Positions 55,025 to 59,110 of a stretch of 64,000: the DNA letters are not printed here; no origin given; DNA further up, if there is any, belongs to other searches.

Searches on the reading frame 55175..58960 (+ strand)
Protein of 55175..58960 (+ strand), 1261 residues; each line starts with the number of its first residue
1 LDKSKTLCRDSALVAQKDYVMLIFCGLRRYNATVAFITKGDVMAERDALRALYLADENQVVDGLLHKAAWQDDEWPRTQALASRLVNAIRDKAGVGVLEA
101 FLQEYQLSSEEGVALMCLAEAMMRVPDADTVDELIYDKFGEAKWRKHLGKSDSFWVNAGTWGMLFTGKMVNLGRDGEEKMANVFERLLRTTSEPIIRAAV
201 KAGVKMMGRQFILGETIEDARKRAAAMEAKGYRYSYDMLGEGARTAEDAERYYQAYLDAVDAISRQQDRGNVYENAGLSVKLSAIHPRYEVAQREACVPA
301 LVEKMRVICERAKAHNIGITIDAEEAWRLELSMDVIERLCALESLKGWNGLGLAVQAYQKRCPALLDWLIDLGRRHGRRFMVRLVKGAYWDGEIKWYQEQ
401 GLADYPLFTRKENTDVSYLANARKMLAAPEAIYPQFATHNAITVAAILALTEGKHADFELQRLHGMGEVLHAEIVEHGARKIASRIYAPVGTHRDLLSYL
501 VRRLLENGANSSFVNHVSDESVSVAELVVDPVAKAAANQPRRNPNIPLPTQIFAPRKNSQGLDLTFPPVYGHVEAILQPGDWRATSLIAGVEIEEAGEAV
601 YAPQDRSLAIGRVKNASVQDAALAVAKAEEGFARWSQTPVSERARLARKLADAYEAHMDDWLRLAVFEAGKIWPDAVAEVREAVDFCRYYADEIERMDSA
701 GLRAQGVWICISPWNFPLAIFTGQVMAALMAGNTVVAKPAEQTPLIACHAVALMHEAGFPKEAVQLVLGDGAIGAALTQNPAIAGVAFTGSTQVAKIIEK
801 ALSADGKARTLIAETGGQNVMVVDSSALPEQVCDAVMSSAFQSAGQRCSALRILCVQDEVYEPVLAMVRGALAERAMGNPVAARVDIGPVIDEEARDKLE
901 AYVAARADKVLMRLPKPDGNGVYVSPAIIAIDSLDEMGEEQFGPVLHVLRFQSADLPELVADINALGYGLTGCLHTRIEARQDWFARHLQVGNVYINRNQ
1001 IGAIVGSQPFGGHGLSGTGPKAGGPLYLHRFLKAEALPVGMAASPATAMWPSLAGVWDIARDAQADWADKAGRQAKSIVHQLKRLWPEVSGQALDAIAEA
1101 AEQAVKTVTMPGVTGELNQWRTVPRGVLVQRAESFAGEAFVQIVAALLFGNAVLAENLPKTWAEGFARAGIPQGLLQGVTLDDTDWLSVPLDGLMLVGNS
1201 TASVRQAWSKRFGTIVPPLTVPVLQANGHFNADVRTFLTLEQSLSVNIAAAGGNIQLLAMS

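Call 32: search_protein_families(library=pfam, max_evalue=0.00001, proteins=[window:55175-58960:+])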
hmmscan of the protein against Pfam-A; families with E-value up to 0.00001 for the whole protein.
window:55175-58960:+ (1261 aa): 4 families
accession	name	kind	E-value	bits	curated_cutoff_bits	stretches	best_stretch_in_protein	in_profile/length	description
PF00171.27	Aldedh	-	1.1e-106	357.6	23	1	599-1034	10-458/461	Aldehyde dehydrogenase family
PF01619.24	Pro_dh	-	8.7e-100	334.3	27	1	220-516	1-278/278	Proline dehydrogenase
PF14850.11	Pro_dh-DNA_bdg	-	3.8e-40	137.3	27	1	98-211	2-112/112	DNA-binding domain of Proline dehydrogenase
PF18327.6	PRODH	-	3.6e-07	30.8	26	1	46-90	4-48/48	Proline utilization A proline dehydrogenase N-terminal domain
